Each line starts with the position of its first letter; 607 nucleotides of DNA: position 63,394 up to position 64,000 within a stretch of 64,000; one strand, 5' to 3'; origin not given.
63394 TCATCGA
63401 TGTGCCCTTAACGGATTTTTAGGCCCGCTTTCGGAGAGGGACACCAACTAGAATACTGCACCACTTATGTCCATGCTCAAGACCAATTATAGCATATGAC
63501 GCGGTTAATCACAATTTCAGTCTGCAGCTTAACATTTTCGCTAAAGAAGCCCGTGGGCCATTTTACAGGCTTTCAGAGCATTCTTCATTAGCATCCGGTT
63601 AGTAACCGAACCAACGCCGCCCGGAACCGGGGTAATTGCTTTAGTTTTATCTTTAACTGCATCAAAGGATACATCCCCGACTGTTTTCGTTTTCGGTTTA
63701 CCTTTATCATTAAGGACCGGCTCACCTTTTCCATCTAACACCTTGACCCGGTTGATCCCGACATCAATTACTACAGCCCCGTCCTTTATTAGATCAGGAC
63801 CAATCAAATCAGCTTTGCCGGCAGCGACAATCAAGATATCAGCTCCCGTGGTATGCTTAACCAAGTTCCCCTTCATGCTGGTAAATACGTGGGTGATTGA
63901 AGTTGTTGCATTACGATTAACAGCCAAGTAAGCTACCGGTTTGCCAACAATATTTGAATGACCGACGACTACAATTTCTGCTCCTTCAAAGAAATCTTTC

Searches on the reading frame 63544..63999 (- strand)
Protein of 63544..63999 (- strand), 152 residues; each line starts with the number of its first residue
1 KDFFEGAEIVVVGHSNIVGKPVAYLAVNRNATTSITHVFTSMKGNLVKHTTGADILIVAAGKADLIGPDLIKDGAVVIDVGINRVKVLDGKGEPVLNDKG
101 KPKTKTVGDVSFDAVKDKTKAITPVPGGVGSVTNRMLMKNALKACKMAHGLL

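Call 7: search_protein_families(library=pfam, proteins=[window:63544-63999:-])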
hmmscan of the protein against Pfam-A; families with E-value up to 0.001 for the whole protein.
window:63544-63999:- (152 aa): 1 family
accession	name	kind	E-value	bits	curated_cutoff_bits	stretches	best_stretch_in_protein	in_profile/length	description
PF02882.25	THF_DHG_CYH_C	-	2.1e-42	144.6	27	1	5-147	35-158/160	Tetrahydrofolate dehydrogenase/cyclohydrolase, NAD(P)-binding domain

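Call 8: search_protein_families(library=ncbifam, proteins=[window:63544-63999:-])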
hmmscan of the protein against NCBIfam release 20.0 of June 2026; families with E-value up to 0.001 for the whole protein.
window:63544-63999:- (152 aa): 30 families (the best 25 are shown)
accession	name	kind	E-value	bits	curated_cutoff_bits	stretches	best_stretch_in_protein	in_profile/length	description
NF010785.0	PRK14188.1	subfamily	9.4e-41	139.7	396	1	4-151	157-292/297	bifunctional methylenetetrahydrofolate dehydrogenase/methenyltetrahydrofolate cyclohydrolase FolD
NF010773.0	PRK14176.1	equivalog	2.2e-38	132.3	437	1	5-147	163-285/287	bifunctional 5,10-methylene-tetrahydrofolate dehydrogenase/ 5,10-methylene-tetrahydrofolate cyclohydrolase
NF010783.0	PRK14186.1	equivalog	1.5e-36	126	333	1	5-149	157-286/297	bifunctional methylenetetrahydrofolate dehydrogenase/methenyltetrahydrofolate cyclohydrolase FolD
NF010786.0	PRK14189.1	subfamily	2.8e-36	125.1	421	1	5-148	157-281/285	bifunctional methylenetetrahydrofolate dehydrogenase/methenyltetrahydrofolate cyclohydrolase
NF010765.0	PRK14168.1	equivalog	2.2e-35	122.3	501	1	5-150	160-296/297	bifunctional methylenetetrahydrofolate dehydrogenase/methenyltetrahydrofolate cyclohydrolase FolD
NF010780.0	PRK14183.1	equivalog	2.4e-35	122.2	480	1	5-147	156-279/283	bifunctional 5,10-methylene-tetrahydrofolate dehydrogenase/ 5,10-methylene-tetrahydrofolate cyclohydrolase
NF010764.0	PRK14167.1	subfamily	3.5e-35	121.6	477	1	5-150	156-291/297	bifunctional 5,10-methylene-tetrahydrofolate dehydrogenase/ 5,10-methylene-tetrahydrofolate cyclohydrolase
NF010771.0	PRK14174.1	equivalog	2.2e-34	119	530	1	6-150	159-294/295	bifunctional 5,10-methylene-tetrahydrofolate dehydrogenase/ 5,10-methylene-tetrahydrofolate cyclohydrolase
NF010787.0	PRK14191.1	equivalog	6e-34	117.5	423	1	5-147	156-279/285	bifunctional methylenetetrahydrofolate dehydrogenase/methenyltetrahydrofolate cyclohydrolase FolD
NF008058.0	PRK10792.1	equivalog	6.9e-34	117.1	355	1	5-149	158-283/285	bifunctional methylenetetrahydrofolate dehydrogenase/methenyltetrahydrofolate cyclohydrolase FolD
NF010777.0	PRK14180.1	equivalog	7.4e-34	117.5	544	1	5-144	157-276/282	bifunctional 5,10-methylene-tetrahydrofolate dehydrogenase/ 5,10-methylene-tetrahydrofolate cyclohydrolase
NF010776.0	PRK14179.1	equivalog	3.3e-33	115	445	1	5-146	157-279/284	bifunctional methylenetetrahydrofolate dehydrogenase/methenyltetrahydrofolate cyclohydrolase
NF010769.0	PRK14172.1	equivalog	2.7e-32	112.1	392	1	5-144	157-276/278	bifunctional 5,10-methylene-tetrahydrofolate dehydrogenase/ 5,10-methylene-tetrahydrofolate cyclohydrolase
NF010775.0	PRK14178.1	equivalog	4.4e-31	108.2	465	1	5-148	151-274/279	bifunctional methylenetetrahydrofolate dehydrogenase/methenyltetrahydrofolate cyclohydrolase FolD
NF010763.0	PRK14166.1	equivalog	5.6e-31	107.6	501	1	4-146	155-278/282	bifunctional 5,10-methylene-tetrahydrofolate dehydrogenase/ 5,10-methylene-tetrahydrofolate cyclohydrolase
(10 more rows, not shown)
